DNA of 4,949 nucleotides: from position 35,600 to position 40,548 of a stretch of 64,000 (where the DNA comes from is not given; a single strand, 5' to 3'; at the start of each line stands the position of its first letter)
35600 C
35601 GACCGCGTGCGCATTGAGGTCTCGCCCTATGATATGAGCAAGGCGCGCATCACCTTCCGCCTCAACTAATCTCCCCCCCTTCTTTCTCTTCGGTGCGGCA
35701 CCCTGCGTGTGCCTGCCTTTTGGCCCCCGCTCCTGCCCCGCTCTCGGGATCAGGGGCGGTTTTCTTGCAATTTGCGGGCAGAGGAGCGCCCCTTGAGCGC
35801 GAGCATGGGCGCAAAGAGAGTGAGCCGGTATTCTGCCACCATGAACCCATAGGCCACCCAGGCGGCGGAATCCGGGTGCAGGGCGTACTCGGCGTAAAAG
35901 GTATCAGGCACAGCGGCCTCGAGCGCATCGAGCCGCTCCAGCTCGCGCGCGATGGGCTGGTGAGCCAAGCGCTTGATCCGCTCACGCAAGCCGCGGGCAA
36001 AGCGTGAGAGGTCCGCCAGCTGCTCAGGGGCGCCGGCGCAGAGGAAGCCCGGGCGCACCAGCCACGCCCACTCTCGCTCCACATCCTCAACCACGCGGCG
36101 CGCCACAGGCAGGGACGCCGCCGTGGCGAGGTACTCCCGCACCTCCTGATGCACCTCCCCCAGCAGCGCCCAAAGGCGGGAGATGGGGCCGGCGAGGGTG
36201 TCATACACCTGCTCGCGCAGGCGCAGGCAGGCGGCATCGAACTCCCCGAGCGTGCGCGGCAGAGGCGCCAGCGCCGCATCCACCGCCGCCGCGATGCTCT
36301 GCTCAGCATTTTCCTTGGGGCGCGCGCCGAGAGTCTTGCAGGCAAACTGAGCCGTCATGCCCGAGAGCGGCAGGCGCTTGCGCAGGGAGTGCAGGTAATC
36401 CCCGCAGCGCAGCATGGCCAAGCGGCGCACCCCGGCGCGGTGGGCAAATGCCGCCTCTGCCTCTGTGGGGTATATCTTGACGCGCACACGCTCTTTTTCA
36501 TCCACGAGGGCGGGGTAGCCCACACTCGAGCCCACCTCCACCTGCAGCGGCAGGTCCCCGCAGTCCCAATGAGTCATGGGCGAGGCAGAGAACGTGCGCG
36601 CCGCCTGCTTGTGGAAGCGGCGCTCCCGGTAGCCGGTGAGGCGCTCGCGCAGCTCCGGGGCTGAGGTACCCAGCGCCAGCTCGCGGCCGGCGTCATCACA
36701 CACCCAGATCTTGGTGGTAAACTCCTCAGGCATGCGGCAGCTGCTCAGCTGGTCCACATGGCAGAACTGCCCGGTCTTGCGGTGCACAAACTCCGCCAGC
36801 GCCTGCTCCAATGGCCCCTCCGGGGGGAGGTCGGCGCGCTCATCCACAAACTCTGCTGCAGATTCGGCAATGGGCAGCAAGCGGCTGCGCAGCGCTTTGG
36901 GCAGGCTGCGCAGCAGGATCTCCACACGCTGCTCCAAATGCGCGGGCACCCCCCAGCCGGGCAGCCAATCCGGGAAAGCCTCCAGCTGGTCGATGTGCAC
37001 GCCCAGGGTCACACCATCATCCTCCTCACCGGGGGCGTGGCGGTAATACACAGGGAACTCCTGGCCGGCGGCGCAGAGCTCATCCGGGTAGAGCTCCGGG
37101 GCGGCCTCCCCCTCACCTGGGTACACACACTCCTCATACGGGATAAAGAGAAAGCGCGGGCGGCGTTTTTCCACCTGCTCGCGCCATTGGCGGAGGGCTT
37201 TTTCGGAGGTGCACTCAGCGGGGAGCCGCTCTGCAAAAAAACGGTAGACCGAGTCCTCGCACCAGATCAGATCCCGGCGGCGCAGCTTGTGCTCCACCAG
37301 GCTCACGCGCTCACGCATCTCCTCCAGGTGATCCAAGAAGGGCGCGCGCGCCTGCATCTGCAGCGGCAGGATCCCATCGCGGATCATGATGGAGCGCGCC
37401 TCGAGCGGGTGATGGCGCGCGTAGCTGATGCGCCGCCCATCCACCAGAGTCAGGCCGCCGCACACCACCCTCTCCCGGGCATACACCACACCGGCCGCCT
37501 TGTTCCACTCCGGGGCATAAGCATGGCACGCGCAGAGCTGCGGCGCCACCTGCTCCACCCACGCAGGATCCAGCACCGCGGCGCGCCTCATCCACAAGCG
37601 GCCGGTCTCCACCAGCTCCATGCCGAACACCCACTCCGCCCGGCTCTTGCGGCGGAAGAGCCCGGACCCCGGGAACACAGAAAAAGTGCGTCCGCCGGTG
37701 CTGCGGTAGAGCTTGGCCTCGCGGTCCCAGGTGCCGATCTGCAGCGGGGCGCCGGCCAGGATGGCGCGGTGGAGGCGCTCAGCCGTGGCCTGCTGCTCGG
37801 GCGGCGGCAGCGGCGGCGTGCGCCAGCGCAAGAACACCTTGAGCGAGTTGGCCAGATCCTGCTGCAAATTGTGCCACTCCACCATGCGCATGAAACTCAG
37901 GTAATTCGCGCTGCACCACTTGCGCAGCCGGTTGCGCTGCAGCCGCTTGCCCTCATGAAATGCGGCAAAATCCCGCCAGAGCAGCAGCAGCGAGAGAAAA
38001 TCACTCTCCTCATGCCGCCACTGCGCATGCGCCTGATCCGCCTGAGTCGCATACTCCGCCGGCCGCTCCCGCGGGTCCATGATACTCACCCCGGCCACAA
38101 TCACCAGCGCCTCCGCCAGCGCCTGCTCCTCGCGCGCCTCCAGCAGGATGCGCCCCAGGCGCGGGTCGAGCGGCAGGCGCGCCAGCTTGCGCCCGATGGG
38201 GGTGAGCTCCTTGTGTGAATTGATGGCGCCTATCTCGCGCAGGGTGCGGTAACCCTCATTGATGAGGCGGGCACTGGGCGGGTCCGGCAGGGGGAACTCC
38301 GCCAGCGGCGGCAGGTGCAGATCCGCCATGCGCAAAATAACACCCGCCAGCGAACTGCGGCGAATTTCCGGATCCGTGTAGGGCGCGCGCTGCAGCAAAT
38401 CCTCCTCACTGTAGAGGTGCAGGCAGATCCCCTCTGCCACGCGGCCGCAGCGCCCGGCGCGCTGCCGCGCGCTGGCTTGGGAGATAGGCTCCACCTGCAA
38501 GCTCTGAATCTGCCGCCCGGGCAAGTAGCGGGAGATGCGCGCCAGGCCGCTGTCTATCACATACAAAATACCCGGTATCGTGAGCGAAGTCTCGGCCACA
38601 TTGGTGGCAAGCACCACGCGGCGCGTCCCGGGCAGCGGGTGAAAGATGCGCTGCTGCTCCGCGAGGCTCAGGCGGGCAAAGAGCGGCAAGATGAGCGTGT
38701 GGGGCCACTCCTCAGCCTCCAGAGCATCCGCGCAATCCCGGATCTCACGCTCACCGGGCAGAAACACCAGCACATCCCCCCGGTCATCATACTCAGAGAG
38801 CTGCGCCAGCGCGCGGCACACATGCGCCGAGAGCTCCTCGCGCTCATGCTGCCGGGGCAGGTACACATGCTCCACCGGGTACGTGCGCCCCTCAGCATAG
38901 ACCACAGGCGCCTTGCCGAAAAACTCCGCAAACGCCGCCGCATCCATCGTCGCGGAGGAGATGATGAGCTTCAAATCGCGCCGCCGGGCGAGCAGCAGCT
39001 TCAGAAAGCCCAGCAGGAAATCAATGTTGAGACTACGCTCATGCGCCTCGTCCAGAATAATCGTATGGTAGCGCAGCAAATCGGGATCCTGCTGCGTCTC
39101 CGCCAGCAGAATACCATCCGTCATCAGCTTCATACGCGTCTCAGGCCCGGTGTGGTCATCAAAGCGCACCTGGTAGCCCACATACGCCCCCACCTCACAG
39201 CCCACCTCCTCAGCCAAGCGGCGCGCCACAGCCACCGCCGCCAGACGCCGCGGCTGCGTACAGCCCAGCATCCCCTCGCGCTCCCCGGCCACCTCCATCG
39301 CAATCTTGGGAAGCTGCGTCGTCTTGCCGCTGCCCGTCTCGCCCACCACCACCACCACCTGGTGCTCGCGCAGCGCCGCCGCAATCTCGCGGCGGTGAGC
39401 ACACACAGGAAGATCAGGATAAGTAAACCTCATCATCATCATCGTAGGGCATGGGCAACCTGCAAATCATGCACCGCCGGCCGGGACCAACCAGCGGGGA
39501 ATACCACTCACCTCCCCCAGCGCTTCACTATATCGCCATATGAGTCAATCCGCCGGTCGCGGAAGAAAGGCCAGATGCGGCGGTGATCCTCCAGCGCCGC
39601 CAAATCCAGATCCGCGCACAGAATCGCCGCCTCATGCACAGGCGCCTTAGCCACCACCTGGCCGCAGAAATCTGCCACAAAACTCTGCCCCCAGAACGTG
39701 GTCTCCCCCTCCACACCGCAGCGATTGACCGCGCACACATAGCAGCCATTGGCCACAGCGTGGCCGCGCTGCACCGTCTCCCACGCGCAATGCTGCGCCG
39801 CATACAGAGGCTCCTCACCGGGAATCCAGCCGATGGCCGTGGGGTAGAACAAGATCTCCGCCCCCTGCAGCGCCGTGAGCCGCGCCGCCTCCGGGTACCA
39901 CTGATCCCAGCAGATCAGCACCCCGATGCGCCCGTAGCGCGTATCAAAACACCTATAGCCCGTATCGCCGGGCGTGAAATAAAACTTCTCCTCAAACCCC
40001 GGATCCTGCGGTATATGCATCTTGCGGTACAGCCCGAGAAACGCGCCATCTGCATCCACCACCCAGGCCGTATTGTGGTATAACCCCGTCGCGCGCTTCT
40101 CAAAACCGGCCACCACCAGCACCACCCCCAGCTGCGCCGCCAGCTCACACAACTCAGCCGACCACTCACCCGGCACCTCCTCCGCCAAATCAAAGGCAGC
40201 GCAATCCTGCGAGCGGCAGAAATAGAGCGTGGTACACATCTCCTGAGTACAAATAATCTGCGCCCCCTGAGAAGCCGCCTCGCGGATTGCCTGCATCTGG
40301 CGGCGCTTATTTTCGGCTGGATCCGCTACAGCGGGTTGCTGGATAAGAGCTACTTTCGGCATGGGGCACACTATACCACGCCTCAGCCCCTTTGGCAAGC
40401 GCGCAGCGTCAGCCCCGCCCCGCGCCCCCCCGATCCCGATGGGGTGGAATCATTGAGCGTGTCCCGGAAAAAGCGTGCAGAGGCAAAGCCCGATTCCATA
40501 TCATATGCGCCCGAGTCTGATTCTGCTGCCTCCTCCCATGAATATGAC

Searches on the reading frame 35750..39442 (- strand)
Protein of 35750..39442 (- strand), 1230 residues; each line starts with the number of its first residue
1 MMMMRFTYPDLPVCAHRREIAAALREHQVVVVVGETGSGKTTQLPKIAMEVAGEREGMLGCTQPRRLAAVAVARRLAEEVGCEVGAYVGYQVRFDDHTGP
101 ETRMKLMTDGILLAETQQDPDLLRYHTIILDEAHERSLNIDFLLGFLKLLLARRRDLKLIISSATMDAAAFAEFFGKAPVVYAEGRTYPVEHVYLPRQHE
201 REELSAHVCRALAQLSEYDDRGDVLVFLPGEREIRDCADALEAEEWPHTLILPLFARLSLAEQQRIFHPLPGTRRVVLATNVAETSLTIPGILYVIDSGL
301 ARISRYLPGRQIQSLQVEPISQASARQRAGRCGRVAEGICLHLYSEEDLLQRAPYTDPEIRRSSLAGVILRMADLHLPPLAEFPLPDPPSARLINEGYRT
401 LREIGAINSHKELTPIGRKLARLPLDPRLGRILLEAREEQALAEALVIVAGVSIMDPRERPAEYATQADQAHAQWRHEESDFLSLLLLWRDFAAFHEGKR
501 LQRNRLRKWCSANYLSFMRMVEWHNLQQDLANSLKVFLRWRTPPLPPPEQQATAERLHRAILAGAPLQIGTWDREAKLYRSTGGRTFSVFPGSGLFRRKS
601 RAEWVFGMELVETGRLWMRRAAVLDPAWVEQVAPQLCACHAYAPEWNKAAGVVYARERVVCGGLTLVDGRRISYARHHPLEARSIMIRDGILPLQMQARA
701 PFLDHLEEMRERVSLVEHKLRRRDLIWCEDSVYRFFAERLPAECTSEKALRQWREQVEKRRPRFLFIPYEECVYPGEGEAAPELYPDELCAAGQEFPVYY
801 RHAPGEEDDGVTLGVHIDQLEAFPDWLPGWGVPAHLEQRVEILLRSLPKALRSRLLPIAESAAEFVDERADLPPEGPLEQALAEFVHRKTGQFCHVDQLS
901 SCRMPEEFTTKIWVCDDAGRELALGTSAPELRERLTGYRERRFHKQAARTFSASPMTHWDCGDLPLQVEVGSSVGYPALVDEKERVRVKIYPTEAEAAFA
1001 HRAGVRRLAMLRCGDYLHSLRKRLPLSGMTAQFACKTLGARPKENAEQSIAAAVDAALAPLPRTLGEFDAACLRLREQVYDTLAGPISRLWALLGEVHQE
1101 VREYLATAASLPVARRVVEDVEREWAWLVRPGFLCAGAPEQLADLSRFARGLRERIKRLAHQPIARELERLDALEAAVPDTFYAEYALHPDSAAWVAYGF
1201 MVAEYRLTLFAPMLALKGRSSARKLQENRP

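Call 47: search_protein_families(library=pfam, proteins=[window:35750-39442:-])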
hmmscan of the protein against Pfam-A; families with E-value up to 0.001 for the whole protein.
window:35750-39442:- (1230 aa): 9 families
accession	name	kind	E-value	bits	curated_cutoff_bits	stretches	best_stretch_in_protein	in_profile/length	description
PF11898.13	DUF3418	-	2.6e-118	396.7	25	1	650-1227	2-578/582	Domain of unknown function (DUF3418)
PF00271.37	Helicase_C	-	3.6e-11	43.7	23.5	1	211-335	5-109/110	Helicase conserved C-terminal domain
PF07717.22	OB_NTP_bind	-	3.1e-10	40.5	29.5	1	557-635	1-82/83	Oligonucleotide/oligosaccharide-binding (OB)-fold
PF21010.2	HA2_C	-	5.8e-07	30.4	21.3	1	426-485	1-77/77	Helicase associated domain (HA2), ratchet-like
PF04408.29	HA2_N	-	8.2e-07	29.4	21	1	399-425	3-29/29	Helicase associated domain (HA2), winged-helix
PF13401.12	AAA_22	-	2.3e-06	28.4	27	1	26-161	4-120/130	AAA domain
PF00270.35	DEAD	-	3.7e-06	27.2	26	1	20-167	8-161/167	DEAD/DEAH box helicase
PF13245.12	AAA_19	-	0.00021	21.9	25.1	1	19-137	3-103/134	AAA domain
PF20720.3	nSTAND3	-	0.00083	19.5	27.2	0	18-54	8-44/155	Novel STAND NTPase 3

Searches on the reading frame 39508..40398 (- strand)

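Call 47: search_protein_families(library=pfam, proteins=[window:39508-40398:-])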
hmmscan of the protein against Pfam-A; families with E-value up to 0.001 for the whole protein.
window:39508-40398:- (296 aa): 1 family
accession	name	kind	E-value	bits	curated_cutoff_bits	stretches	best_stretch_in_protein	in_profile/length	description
PF00795.27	CN_hydrolase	-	1.4e-59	202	23.2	1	15-273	1-255/256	Carbon-nitrogen hydrolase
